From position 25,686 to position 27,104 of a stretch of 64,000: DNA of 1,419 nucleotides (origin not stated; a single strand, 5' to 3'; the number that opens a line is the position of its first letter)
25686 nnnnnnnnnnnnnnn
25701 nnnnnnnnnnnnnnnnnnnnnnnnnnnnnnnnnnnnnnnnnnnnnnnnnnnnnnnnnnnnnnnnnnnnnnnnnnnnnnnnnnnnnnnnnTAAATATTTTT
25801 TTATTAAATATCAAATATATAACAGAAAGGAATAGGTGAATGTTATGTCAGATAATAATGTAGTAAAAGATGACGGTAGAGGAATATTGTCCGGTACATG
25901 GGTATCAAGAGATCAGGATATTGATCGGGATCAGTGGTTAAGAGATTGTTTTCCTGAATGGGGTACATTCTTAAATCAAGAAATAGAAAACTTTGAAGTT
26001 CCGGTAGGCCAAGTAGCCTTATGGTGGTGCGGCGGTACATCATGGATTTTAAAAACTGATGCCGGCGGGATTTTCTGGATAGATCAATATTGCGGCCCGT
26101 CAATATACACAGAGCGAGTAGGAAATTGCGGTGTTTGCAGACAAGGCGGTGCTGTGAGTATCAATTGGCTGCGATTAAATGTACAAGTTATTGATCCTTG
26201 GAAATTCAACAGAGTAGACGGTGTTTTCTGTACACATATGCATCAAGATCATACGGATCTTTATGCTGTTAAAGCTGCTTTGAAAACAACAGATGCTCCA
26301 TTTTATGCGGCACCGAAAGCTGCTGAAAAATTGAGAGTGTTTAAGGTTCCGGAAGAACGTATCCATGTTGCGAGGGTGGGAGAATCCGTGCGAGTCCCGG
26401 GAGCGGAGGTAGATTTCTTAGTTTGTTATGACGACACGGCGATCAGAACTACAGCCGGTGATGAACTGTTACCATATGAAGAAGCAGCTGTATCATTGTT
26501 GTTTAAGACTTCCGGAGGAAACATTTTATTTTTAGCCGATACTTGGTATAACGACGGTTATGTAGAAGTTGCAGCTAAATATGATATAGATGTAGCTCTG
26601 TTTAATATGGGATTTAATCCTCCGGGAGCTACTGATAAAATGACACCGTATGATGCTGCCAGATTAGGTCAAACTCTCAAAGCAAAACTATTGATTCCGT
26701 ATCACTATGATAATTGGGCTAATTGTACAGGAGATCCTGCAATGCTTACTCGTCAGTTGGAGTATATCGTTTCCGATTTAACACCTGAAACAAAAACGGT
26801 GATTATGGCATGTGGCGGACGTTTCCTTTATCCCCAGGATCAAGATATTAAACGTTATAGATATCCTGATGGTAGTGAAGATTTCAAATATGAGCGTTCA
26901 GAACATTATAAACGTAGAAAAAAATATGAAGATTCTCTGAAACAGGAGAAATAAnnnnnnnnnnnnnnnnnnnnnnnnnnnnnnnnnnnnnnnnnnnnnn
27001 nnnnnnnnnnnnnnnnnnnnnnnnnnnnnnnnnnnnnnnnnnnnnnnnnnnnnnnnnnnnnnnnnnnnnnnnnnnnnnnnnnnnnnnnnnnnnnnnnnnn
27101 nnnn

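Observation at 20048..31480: GntR-controlled accessory locus with an enzyme set matching no canonical pathway (best candidate for a new system)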

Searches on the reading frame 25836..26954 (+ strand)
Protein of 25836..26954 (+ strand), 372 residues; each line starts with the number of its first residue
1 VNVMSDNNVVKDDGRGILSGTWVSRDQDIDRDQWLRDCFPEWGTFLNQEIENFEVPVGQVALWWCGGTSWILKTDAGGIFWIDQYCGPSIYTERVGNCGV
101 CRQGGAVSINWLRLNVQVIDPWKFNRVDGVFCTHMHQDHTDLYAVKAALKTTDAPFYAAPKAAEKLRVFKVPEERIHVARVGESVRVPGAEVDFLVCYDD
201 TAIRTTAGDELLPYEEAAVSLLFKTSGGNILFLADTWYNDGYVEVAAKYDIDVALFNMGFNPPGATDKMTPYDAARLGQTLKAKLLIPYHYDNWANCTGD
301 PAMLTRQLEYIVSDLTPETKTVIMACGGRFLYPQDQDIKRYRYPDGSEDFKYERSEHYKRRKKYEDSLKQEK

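Call 3: search_protein_families(library=pfam, proteins=[window:25836-26954:+])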
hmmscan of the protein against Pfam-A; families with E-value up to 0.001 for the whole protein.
window:25836-26954:+ (372 aa): 2 families
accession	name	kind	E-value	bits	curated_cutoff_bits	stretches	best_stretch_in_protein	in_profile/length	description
PF12706.13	Lactamase_B_2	-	7.3e-15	55.5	27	1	123-291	27-200/200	Beta-lactamase superfamily domain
PF13483.12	Lactamase_B_3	-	0.0005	20.5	24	1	64-290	4-160/160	Beta-lactamase superfamily domain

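Call 4: search_protein_families(library=ncbifam, proteins=[window:25836-26954:+])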
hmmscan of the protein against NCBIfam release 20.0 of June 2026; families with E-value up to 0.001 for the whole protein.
window:25836-26954:+ (372 aa): 2 families
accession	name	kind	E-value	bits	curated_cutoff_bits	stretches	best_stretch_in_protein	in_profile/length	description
NF008688.0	PRK11709.1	equivalog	7.2e-68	229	306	1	27-353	5-346/355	L-ascorbate 6-phosphate lactonase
NF001911.0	PRK00685.1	equivalog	5.5e-11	42.4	144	1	125-310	39-213/228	metal-dependent hydrolase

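Call 37: search_solved_structures(query=window:25836-26951:+, max_evalue=0.01, show_alignments=1)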
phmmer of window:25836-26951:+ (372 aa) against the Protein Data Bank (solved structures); distinct sequences matched with E-value up to 0.01: 6.
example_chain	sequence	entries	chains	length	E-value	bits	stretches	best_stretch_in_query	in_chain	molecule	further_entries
2wyl_A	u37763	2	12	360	6e-58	200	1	24-349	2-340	L-ASCORBATE-6-PHOSPHATE LACTONASE ULAG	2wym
3bv6_A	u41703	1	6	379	6.6e-51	176.8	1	23-358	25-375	Metal-dependent hydrolase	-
7e3v_A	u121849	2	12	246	2e-05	27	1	126-303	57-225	UPF0173 metal-dependent hydrolase C7P97_11315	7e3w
3x2z_A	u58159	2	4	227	0.0048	19.2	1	126-309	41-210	UPF0173 metal-dependent hydrolase TM_1162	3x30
3x2y_A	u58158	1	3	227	0.0049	19.2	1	126-309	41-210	UPF0173 metal-dependent hydrolase TM_1162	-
3kl7_A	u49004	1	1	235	0.0053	19.1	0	120-293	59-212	Putative metal-dependent hydrolase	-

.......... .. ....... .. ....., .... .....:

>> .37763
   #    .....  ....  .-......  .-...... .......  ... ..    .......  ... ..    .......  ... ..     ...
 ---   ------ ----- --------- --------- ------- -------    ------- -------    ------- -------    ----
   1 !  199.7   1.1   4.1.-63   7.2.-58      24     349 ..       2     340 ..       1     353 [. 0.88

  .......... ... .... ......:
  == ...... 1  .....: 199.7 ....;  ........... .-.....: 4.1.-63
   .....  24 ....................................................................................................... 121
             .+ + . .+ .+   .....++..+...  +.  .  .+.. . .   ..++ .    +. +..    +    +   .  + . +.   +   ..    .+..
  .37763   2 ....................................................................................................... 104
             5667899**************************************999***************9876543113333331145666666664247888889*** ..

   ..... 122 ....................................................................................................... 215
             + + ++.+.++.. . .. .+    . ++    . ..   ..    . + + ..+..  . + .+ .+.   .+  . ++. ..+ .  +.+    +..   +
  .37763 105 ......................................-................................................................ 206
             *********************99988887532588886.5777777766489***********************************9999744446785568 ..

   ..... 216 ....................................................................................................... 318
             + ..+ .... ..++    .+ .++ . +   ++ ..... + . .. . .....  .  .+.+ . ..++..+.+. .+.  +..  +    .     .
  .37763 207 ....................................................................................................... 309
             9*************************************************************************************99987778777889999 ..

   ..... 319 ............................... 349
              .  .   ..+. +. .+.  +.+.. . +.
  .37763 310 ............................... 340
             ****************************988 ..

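Call 49: find_related_loci(query=A2, collection=metagenome_contigs, flank=10000)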
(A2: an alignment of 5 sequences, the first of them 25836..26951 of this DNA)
Query A2 (372 aa) in metagenome_contigs; peptide patterns used: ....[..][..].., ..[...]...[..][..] (x = any residue, [..] = any of these).
599 stretches matched a pattern (row limit reached: there are more); 377 encode a relative of the query (tblastn E <= 1e-3); the best 80 are kept; 80 distinct loci.
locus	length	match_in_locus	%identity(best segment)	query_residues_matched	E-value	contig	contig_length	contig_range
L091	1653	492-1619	68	4-372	0e+0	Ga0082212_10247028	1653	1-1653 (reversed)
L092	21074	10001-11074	68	3-360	9e-178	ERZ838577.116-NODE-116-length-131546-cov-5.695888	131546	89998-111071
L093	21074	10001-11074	68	3-360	3e-177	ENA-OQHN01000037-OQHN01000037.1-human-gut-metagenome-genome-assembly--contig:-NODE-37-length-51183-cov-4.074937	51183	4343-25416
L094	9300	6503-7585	68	3-363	3e-177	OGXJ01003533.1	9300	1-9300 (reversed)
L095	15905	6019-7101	68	3-363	2e-177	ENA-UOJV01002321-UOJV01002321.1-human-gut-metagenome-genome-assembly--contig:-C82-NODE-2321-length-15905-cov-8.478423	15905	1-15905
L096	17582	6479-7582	66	3-370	9e-177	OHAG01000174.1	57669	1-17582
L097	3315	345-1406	69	6-360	2e-179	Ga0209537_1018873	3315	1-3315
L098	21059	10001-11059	69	7-360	1e-169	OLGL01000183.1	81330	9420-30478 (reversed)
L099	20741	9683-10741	69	7-360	1e-169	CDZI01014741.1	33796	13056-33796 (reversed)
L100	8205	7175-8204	75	3-345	8e-170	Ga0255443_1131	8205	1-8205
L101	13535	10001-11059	69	7-360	3e-169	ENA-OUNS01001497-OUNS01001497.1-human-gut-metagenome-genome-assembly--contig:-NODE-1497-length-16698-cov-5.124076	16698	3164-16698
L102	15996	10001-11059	69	7-360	5e-168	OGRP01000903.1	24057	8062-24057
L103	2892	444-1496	70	9-360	4e-178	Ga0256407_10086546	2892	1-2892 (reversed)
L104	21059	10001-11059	69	7-360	5e-168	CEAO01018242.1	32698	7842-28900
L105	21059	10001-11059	69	7-360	5e-168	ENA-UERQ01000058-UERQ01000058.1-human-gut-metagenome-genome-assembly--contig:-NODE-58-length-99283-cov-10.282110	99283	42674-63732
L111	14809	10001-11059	69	7-360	5e-168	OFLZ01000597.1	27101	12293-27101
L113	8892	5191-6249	68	7-360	9e-168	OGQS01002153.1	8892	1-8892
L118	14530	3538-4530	70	29-360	1e-161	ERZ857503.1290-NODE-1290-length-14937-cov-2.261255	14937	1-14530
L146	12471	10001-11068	60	3-360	1e-149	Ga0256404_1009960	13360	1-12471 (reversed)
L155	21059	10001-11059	69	7-360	5e-168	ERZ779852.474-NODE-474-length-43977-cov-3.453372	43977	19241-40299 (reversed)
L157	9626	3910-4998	58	6-369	2e-144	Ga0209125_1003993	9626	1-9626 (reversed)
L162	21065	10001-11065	61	3-358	2e-146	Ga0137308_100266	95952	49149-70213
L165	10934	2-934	63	47-358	1e-129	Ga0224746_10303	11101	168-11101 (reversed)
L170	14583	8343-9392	55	27-372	7e-125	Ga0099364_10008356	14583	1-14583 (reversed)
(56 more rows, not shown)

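Call 52: search_protein_families(library=pfam, proteins=[L111:11019-12221:+, L113:7537-8070:+, L104:12877-14214:+, L118:7744-8187:+, L118:8191-9177:+, L155:15826-16821:+, L105:16833-17483:+, L118:10926-11396:+, L146:8855-9943:+, L104:19067-20758:+], max_evalue=0.00001)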
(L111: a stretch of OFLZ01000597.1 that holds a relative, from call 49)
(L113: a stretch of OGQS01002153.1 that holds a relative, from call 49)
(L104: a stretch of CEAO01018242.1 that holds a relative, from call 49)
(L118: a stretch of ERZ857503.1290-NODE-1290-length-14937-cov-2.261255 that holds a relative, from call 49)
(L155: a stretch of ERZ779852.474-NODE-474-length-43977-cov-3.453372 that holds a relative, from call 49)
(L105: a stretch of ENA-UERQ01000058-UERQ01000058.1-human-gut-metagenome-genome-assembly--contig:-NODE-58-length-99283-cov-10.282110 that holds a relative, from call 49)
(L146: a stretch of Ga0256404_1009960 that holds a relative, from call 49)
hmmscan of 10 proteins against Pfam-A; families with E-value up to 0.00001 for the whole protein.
L111:11019-12221:+ (400 aa): 1 family
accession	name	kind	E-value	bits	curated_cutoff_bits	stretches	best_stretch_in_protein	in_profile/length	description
PF03480.18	DctP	-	1.9e-28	100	23.4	1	102-362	19-277/286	Bacterial extracellular solute-binding protein, family 7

L113:7537-8070:+ (177 aa): 1 family
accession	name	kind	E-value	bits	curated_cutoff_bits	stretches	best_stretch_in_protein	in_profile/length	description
PF04290.18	DctQ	-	2.2e-16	60.4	28.3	1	34-166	1-130/132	Tripartite ATP-independent periplasmic transporters, DctQ component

L104:12877-14214:+ (445 aa): 1 family
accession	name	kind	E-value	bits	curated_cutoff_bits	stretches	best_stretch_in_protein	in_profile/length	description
PF06808.19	DctM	-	7.9e-86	288.9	23.8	1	13-435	2-413/413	Tripartite ATP-independent periplasmic transporter, DctM component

L118:7744-8187:+ (147 aa): 2 families
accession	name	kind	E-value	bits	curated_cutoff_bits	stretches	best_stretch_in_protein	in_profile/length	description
PF00903.31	Glyoxalase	-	2.6e-12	47.6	20.6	1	15-139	3-121/121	Glyoxalase/Bleomycin resistance protein/Dioxygenase superfamily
PF13669.12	Glyoxalase_4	-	1e-08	35.8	27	1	15-103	1-89/109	Glyoxalase/Bleomycin resistance protein/Dioxygenase superfamily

L118:8191-9177:+ (328 aa): 2 families
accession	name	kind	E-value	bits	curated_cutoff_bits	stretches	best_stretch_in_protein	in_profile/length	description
PF02737.24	3HCDH_N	-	1.1e-53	182.3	22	1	19-197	2-179/180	3-hydroxyacyl-CoA dehydrogenase, NAD binding domain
PF00725.27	3HCDH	-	4.7e-26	91.6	22.1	1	200-298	1-97/97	3-hydroxyacyl-CoA dehydrogenase, C-terminal domain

L155:15826-16821:+ (331 aa): 1 family
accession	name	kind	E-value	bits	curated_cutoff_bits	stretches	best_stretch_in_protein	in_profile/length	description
PF02733.22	Dak1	-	6.1e-113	377.3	31.4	1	17-325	1-311/313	Dak1 domain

L105:16833-17483:+ (216 aa): 1 family
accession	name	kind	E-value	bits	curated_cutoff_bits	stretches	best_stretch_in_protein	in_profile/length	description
PF02734.22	Dak2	-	1.9e-48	165.1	27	1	34-204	2-173/174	DAK2 domain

L118:10926-11396:+ (156 aa): 1 family
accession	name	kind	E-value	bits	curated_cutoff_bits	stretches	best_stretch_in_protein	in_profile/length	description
PF02502.23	LacAB_rpiB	-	7.6e-52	175.4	24.7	1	4-142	2-138/138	Ribose/Galactose Isomerase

L146:8855-9943:+ (362 aa): 0 families

L104:19067-20758:+ (563 aa): 2 families
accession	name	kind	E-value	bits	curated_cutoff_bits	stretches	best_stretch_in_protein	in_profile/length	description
PF00920.27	ILVD_EDD_N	-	3.5e-119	398.1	27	1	32-349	1-316/316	Dihydroxy-acid/6-phosphogluconate dehydratase N-terminal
PF24877.1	ILV_EDD_C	-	3.7e-68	229.2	27.7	1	365-553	4-191/191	Dihydroxy-acid/6-phosphogluconate dehydratase C-terminal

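Call 65: search_protein_families(library=ncbifam, proteins=[L094:7657-8595:+, L157:4985-5950:+, L170:9398-10300:+, L094:5026-6324:+, L165:3059-3964:+, L162:11176-12393:+, L146:8855-9943:+], max_evalue=1e-10)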
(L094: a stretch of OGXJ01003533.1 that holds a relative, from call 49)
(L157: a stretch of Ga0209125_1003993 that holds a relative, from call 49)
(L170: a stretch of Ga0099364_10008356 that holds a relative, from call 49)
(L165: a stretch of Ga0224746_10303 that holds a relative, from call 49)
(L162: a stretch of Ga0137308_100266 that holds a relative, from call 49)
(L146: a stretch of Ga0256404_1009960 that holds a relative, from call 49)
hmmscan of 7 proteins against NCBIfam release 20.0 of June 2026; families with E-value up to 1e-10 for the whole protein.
L094:7657-8595:+ (312 aa): 4 families
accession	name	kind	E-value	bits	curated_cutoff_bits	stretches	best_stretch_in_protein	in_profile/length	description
NF053538.1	DixhxACActTsKce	equivalog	1.3e-111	372.6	430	1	3-312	2-310/310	3,5-dioxohexanoate:acetyl-CoA acetone transferase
NF052387.1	Lys_ferment_KCE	equivalog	6.6e-77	258.5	382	2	145-303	113-266/267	3-keto-5-aminohexanoate cleavage enzyme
NF052389.1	Lys_KAL_CLE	exception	1.1e-52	179.3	725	2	4-119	167-281/440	bifunctional 3-aminobutyryl-CoA ammonia lyase/3-keto-5-aminohexanoate cleavage enzyme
NF053568.1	3OXCoAcCUPNH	equivalog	1.6e-48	165.3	350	2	146-304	116-272/274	3-oxoadipate:acetyl-CoA acetyltransferase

L157:4985-5950:+ (321 aa): 4 families
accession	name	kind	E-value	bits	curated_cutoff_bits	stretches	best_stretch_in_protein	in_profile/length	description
NF053538.1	DixhxACActTsKce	equivalog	4.9e-112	374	430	1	14-321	3-310/310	3,5-dioxohexanoate:acetyl-CoA acetone transferase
NF052387.1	Lys_ferment_KCE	equivalog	7.7e-73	245.2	382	2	154-313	113-267/267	3-keto-5-aminohexanoate cleavage enzyme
NF053568.1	3OXCoAcCUPNH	equivalog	7.8e-50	169.6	350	2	155-314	116-273/274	3-oxoadipate:acetyl-CoA acetyltransferase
NF052389.1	Lys_KAL_CLE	exception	1.1e-48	166.1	725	2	12-128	165-280/440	bifunctional 3-aminobutyryl-CoA ammonia lyase/3-keto-5-aminohexanoate cleavage enzyme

L170:9398-10300:+ (300 aa): 4 families
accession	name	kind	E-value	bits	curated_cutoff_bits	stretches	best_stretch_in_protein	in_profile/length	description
NF053538.1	DixhxACActTsKce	equivalog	1.5e-73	247.5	430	1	7-300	3-310/310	3,5-dioxohexanoate:acetyl-CoA acetone transferase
NF052387.1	Lys_ferment_KCE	equivalog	1.3e-67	228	382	1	10-292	1-267/267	3-keto-5-aminohexanoate cleavage enzyme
NF053568.1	3OXCoAcCUPNH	equivalog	2.1e-53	181.3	350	1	11-293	4-273/274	3-oxoadipate:acetyl-CoA acetyltransferase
NF052389.1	Lys_KAL_CLE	exception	1.6e-40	139.2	725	1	3-294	163-438/440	bifunctional 3-aminobutyryl-CoA ammonia lyase/3-keto-5-aminohexanoate cleavage enzyme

L094:5026-6324:+ (432 aa): 18 families
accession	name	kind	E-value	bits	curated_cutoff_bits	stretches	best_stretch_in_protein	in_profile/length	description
TIGR00895.1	2A0115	subfamily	2e-55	188.3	418.55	2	21-206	6-193/398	aromatic acid/H+ symport family MFS transporter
TIGR00891.1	2A0112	subfamily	3.3e-42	145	552.9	1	29-388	9-391/405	sialate:H+ symport family MFS transporter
NF003024.0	PRK03893.1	subfamily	4.4e-38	131.3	604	2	27-206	16-196/497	sialate:H+ symport family MFS transporter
NF008963.0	PRK12307.1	equivalog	2e-29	103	637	1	35-408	21-404/426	MFS transporter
TIGR00893.1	2A0114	subfamily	3.9e-28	98.5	395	1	47-401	9-388/399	D-galactonate transporter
TIGR00898.1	2A0119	subfamily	4.1e-25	88.6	550.75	2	69-206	128-263/506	cation transport protein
NF008586.0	PRK11551.1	equivalog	7.3e-24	84.5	410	1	51-384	34-367/406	3-(3-hydroxy-phenyl)propionate transporter MhpT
TIGR00883.1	2A0106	subfamily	8.8e-22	77.7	443.45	1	76-404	44-398/400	metabolite/H+ symporter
TIGR00881.1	2A0104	subfamily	4.4e-20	72.1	407.75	1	51-390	14-375/379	phosphoglycerate transporter protein PgtP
NF053813.1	MFS_TcaB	equivalog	9.8e-16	57.5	475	1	54-206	28-182/396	putative multidrug effflux MFS transporter TcaB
NF008270.1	PRK11043.1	equivalog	4.3e-15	55.7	430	1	61-260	34-228/382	purine nucleoside transporter PunC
TIGR00880.1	2_A_01_02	superfamily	4.4e-14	52.8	131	0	71-206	2-139/141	multidrug resistance protein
NF049980.1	SfMCT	equivalog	1.6e-12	46.8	320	1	19-386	9-363/378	L-lactate MFS transporter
NF033135.1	cmx_cmrA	equivalog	5.4e-12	45.5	400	1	55-386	26-351/374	Cmx/CmrA family chloramphenicol efflux MFS transporter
NF052357.1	GlucTporGlcPStph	equivalog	5.4e-12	45.3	750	0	279-418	49-188/445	glucose transporter GlcP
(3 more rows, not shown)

L165:3059-3964:+ (301 aa): 24 families
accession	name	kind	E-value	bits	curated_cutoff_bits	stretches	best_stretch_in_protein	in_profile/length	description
NF047520.1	trans_act_CidR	equivalog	3.6e-23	82.2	415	1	1-295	1-290/292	cidABC operon transcriptional activator CidR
NF007385.0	PRK09906.1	equivalog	1.1e-19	70.7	356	1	1-242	1-231/296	DNA-binding transcriptional regulator HcaR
TIGR02424.1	TF_pcaQ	equivalog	2e-19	69.7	303.8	1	4-199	6-196/300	pca operon transcription factor PcaQ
TIGR03339.1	phn_lysR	subfamily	3e-19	69.4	341.1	1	5-235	1-222/279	aminoethylphosphonate catabolism associated LysR family transcriptional regulator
NF045775.1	acetoin_reg_AlsR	exception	6.2e-18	65.3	430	1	1-211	1-204/290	acetoin biosynthesis transcriptional regulator AlsR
NF053705.1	TransRegGltCGpos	equivalog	1.7e-17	63.6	350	1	1-296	1-292/300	glutamate biosynthesis transcriptional regulator GltC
NF009327.0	PRK12684.1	subfamily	1.1e-16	60.9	402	1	1-204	1-200/313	CysB family HTH-type transcriptional regulator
NF040786.1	LysR_Sec_metab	equivalog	2.4e-16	59.6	250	1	1-142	1-145/298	selenium metabolism-associated LysR family transcriptional regulator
NF009326.0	PRK12681.1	equivalog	3.2e-16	59.7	436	1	1-204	1-200/324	HTH-type transcriptional regulator CysB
NF047354.1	trans_reg_GltC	equivalog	2.7e-15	56.7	300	1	1-285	1-277/290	glutamate biosynthesis transcriptional regulator GltC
NF008722.0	PRK11716.1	equivalog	4.5e-15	55.4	246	1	1-87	1-87/293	HTH-type transcriptional activator IlvY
NF058504.1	TransRegCcpCBac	equivalog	4.6e-15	55.8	400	1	1-80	1-80/287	transcriptional regulator CcpC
NF008416.0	PRK11242.1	equivalog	5.6e-15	55.4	277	1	1-75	1-75/300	transcriptional regulator CynR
NF007439.0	PRK09986.1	equivalog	2.8e-13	49.9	290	1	2-266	8-268/296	LysR family transcriptional regulator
TIGR03418.1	chol_sulf_TF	equivalog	4.9e-13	48.7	324.8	1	2-105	2-104/291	choline sulfate utilization transcriptional regulator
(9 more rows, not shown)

L162:11176-12393:+ (405 aa): 5 families
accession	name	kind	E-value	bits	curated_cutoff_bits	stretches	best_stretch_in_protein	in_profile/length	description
NF052284.1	rhzpin_SBP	equivalog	3.3e-18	65.8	420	1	85-234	10-150/289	rhizopine catabolism ABC transporter substrate-binding protein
NF007254.0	PRK09701.1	equivalog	1.5e-16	60.4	335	1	72-195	20-147/311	D-allose transporter substrate-binding protein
TIGR02637.1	RhaS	equivalog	2.8e-15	56.4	342.25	1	81-189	3-109/302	rhamnose ABC transporter substrate-binding protein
NF011937.0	PRK15408.1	equivalog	8.9e-12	44.5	384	1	75-184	26-133/340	autoinducer 2 ABC transporter substrate-binding protein LsrB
NF040907.2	ChvE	equivalog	9.9e-11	41.4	460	0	87-384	9-284/324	multiple monosaccharide ABC transporter substrate-binding protein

L146:8855-9943:+ (362 aa): 0 families

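Call 70: search_protein_families(library=ncbifam, proteins=[L118:8191-9177:+], max_evalue=1e-8)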
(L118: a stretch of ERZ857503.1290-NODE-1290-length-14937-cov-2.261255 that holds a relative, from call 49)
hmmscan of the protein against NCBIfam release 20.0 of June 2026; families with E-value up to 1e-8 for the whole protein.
L118:8191-9177:+ (328 aa): 19 families
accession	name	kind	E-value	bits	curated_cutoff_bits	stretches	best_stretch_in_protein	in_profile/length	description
NF042925.1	FHMPC_DH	equivalog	1.7e-73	247.6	500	1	18-321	2-303/304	5-formyl-3-hydroxy-2-methylpyridine 4-carboxylate 5-dehydrogenase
NF006124.0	PRK08268.1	subfamily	5e-67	227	508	1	13-306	4-295/507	3-hydroxyacyl-CoA dehydrogenase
NF004474.0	PRK05808.1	subfamily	3e-64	217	408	1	15-299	2-283/283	3-hydroxybutyryl-CoA dehydrogenase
NF006125.0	PRK08269.1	equivalog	4.5e-61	206.7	427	1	15-315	4-313/334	3-hydroxybutyryl-CoA dehydrogenase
NF006722.0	PRK09260.1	equivalog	7.8e-58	196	429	1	16-302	2-285/289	3-hydroxyacyl-CoA dehydrogenase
NF004783.0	PRK06129.1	equivalog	1.3e-57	195.6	347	1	17-251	3-238/315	3-hydroxyacyl-CoA dehydrogenase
TIGR02279.1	PaaC-3OHAcCoADH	equivalog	1.8e-55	188.8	669.4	1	17-305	6-292/503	3-hydroxyacyl-CoA dehydrogenase PaaH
NF005715.0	PRK07530.1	equivalog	4.2e-55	187.2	420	1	15-302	3-287/292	3-hydroxybutyryl-CoA dehydrogenase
NF008727.0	PRK11730.1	equivalog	6.5e-53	180.1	870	1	10-309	307-603/717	fatty acid oxidation complex subunit alpha FadB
NF005875.0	PRK07819.1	subfamily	6.5e-53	180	319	1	13-298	2-286/287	3-hydroxybutyryl-CoA dehydrogenase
NF004699.0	PRK06035.1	equivalog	5.2e-51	173.5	500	1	15-300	2-292/294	3-hydroxyacyl-CoA dehydrogenase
NF006143.0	PRK08293.1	equivalog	3.4e-50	171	312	1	14-299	2-288/291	3-hydroxyacyl-CoA dehydrogenase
TIGR02437.1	FadB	equivalog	1.3e-48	165.9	933.55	1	13-313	310-607/714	fatty acid oxidation complex subunit alpha FadB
NF008363.0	PRK11154.1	equivalog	6.4e-45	153.5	869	1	4-304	297-592/708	fatty acid oxidation complex subunit alpha FadJ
NF005471.0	PRK07066.1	equivalog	2.8e-39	135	414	1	14-254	5-242/321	L-carnitine dehydrogenase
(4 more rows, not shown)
